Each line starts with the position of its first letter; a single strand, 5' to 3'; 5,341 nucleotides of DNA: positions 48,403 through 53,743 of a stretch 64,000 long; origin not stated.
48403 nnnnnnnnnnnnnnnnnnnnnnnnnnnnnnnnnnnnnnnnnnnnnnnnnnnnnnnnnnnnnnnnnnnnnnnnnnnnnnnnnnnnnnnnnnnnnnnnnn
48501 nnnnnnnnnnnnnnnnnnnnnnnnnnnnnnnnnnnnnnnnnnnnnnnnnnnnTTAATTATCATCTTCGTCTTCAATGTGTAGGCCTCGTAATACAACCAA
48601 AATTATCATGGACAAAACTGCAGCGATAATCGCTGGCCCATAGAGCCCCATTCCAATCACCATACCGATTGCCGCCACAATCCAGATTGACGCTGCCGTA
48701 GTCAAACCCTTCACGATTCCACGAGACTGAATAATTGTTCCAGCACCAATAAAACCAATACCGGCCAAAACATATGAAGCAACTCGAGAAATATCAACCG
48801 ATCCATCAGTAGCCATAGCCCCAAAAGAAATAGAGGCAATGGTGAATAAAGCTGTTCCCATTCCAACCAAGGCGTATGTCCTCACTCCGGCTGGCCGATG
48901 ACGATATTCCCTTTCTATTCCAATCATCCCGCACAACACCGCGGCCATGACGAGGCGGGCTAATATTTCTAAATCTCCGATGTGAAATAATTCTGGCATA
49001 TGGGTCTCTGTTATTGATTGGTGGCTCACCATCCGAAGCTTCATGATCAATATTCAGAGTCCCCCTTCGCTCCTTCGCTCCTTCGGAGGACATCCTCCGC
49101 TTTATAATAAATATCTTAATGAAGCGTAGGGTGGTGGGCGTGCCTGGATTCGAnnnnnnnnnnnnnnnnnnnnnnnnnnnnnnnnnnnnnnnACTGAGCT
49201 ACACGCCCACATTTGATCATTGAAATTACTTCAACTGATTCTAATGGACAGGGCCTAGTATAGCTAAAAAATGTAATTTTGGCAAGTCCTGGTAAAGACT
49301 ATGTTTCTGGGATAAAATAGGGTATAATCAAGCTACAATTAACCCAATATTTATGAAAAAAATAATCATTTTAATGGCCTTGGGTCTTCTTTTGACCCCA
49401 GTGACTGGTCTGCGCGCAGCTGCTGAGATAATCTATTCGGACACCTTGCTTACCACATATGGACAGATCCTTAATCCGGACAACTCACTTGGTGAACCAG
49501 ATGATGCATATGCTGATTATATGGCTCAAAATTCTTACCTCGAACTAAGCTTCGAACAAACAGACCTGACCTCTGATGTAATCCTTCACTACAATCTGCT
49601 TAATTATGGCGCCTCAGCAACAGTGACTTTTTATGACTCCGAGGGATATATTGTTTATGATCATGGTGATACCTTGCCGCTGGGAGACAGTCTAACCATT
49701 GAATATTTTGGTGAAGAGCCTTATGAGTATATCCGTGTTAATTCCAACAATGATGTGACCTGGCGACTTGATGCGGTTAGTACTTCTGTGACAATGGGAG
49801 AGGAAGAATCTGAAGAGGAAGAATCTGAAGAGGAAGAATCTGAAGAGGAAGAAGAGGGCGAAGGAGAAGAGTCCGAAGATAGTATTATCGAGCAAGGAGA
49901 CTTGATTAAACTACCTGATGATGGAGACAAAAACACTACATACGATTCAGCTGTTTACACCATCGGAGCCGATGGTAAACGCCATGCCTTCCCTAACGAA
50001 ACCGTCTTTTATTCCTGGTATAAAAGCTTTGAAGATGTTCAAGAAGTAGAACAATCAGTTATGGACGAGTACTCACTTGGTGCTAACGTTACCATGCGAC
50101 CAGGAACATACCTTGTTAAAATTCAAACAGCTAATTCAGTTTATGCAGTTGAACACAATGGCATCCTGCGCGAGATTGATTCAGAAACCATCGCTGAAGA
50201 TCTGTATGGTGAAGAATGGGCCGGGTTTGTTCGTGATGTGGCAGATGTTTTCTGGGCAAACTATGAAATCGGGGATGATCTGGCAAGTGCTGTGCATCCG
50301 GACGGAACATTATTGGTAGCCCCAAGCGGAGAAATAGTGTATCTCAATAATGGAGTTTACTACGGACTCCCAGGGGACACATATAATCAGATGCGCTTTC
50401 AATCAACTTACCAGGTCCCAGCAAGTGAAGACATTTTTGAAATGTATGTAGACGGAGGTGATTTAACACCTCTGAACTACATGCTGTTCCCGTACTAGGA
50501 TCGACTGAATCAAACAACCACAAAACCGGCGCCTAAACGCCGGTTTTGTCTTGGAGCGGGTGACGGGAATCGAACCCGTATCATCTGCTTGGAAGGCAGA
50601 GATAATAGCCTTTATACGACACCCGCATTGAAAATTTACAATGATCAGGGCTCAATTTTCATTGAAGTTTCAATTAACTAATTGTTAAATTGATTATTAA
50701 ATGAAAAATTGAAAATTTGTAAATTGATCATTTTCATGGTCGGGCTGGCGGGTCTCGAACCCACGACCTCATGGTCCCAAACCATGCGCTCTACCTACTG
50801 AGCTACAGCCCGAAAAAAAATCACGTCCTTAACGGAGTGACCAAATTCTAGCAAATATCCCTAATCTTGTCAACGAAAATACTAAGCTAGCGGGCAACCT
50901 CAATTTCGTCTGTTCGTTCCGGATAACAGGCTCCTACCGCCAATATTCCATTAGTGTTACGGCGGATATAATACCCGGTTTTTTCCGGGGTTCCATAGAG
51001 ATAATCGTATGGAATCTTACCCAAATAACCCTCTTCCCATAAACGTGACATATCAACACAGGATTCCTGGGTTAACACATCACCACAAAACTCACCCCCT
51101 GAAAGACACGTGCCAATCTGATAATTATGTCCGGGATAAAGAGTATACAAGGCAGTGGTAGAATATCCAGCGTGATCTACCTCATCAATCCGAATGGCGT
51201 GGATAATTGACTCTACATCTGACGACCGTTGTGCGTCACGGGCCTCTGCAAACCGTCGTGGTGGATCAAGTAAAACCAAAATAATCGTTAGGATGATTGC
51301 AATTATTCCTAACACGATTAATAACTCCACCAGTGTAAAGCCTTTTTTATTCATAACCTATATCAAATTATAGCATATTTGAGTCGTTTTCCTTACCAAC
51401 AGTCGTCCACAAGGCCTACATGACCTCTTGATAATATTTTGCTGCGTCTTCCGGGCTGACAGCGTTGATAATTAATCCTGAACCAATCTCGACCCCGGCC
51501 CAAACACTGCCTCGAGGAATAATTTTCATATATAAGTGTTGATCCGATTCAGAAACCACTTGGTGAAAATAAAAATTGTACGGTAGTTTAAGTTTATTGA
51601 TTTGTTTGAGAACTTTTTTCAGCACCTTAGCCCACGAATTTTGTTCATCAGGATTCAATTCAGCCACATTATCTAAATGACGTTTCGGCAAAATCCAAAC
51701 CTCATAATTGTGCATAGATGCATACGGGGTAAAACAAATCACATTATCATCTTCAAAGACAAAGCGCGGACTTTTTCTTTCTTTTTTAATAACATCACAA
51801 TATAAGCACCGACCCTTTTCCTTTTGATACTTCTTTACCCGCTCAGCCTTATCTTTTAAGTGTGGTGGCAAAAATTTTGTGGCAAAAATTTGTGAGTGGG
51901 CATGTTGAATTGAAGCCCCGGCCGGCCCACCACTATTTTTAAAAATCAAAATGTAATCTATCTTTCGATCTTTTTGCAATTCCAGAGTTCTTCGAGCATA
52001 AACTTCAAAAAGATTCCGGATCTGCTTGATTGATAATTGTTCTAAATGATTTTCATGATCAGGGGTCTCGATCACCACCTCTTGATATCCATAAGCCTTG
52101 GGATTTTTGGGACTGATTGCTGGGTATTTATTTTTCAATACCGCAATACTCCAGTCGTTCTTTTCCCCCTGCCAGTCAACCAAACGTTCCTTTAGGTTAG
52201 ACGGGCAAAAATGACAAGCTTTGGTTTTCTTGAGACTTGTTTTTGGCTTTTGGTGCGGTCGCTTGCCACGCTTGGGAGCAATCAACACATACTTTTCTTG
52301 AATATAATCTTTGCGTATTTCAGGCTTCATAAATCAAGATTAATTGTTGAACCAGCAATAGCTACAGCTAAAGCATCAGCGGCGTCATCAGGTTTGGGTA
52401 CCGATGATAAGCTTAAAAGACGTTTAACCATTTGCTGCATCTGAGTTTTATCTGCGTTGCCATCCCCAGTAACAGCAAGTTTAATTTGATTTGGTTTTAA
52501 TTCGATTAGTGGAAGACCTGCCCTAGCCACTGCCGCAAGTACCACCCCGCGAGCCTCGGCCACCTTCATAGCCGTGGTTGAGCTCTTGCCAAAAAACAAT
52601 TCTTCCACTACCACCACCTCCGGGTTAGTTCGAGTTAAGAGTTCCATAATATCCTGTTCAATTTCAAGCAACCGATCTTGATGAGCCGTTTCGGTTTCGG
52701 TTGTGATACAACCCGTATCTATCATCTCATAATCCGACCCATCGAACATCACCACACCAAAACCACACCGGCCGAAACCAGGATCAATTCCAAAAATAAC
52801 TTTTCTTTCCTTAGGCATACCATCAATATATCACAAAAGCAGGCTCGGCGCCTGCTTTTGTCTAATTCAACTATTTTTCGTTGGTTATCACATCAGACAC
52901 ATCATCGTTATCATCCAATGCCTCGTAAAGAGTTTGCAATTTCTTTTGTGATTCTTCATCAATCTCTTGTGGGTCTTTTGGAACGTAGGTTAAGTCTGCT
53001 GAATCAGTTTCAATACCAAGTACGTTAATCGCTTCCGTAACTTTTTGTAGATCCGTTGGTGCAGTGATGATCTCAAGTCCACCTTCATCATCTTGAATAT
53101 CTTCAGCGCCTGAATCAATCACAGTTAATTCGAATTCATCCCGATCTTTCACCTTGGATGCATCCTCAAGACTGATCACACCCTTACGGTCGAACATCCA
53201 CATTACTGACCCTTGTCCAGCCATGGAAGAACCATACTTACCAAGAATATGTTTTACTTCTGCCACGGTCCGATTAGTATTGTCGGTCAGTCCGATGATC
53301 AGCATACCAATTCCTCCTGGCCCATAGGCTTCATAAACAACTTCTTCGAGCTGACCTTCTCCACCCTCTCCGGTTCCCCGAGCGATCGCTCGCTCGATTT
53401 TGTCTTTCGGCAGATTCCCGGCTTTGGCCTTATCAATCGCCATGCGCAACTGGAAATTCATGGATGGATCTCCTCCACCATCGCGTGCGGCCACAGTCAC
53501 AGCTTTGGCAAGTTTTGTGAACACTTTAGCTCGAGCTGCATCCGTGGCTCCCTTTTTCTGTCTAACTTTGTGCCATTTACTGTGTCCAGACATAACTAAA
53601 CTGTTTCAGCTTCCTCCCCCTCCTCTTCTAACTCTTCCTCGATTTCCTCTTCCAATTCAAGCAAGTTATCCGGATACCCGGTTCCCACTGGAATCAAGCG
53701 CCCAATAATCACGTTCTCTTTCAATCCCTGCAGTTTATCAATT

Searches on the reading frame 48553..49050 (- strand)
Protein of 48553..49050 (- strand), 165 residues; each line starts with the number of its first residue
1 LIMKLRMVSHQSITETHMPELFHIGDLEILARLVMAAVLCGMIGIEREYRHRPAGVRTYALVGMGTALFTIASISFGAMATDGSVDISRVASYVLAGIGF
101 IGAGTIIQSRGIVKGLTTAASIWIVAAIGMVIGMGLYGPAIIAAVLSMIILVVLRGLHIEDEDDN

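Call 77: search_protein_families(library=pfam, proteins=[window:48553-49050:-], max_evalue=0.001)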
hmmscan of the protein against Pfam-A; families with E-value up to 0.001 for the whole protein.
window:48553-49050:- (165 aa): 1 family
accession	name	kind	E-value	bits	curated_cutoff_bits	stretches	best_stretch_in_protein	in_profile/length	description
PF02308.21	MgtC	-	8.7e-37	126.6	31.4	1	33-158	1-119/121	MgtC family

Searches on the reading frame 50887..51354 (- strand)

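Call 77: search_protein_families(library=pfam, proteins=[window:50887-51354:-], max_evalue=0.001)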
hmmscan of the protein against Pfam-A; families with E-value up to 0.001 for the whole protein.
window:50887-51354:- (155 aa): 1 family
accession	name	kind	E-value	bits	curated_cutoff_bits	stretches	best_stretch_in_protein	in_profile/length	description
PF07963.17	N_methyl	-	5.6e-08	32.5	21.2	1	2-26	3-27/27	Prokaryotic N-terminal methylation motif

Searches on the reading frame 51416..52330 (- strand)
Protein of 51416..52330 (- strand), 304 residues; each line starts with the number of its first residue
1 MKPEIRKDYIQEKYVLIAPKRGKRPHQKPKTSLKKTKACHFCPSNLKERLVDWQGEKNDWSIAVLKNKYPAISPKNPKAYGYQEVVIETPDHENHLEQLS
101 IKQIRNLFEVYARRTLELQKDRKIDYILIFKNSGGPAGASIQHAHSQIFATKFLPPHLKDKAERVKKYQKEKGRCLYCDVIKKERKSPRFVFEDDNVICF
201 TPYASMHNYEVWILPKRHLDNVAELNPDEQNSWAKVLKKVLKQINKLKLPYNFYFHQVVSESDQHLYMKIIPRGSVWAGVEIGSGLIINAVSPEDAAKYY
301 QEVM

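Call 77: search_protein_families(library=pfam, proteins=[window:51416-52330:-], max_evalue=0.001)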
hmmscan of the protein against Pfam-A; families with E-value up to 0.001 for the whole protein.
window:51416-52330:- (304 aa): 6 families
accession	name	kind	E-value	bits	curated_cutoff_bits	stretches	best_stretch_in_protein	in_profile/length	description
PF01087.27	GalP_UDP_transf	-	2.7e-17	64.2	22.1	1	77-155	106-184/184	Galactose-1-phosphate uridyl transferase, N-terminal domain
PF16285.10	DUF4931_N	-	5.3e-16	59.3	24.1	1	26-150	7-120/124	Domain of unknown function (DUF4931) N-terminal domain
PF01230.28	HIT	-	2.8e-09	37.9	21.5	1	189-255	7-75/98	HIT domain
PF02744.22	GalP_UDP_tr_C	-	2.1e-08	34.5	29.2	1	163-258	3-102/165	Galactose-1-phosphate uridyl transferase, C-terminal domain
PF16268.10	DUF4921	-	1.1e-07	31.6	28.5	1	118-295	215-388/425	Domain of unknown function (DUF4921)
PF11969.13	DcpS_C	-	3.7e-07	31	24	1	174-267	1-96/114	Scavenger mRNA decapping enzyme C-term binding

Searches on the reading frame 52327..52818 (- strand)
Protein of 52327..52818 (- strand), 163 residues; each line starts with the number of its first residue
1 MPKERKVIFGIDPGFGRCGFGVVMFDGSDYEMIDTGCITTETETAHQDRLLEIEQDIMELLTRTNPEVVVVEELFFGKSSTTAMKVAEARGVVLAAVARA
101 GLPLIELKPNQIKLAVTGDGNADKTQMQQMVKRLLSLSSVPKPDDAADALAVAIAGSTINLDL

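Call 77: search_protein_families(library=pfam, proteins=[window:52327-52818:-], max_evalue=0.001)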
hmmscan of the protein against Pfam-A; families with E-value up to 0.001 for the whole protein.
window:52327-52818:- (163 aa): 1 family
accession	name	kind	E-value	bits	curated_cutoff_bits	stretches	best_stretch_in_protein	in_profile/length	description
PF02075.23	RuvC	-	1e-45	155.7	22.2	1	8-155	1-147/148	Crossover junction endodeoxyribonuclease RuvC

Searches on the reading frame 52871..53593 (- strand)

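Call 77: search_protein_families(library=pfam, proteins=[window:52871-53593:-], max_evalue=0.001)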
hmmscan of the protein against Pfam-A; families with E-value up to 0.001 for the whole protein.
window:52871-53593:- (240 aa): 2 families
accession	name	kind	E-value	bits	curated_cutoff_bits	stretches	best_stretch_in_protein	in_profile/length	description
PF01709.26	Transcrip_reg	-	8.2e-51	172.3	27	1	82-238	1-159/160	TACO1/YebC second and third domain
PF20772.2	TACO1_YebC_N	-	6.4e-31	107.1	36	1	5-76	1-73/73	TACO1/YebC protein N-terminal domain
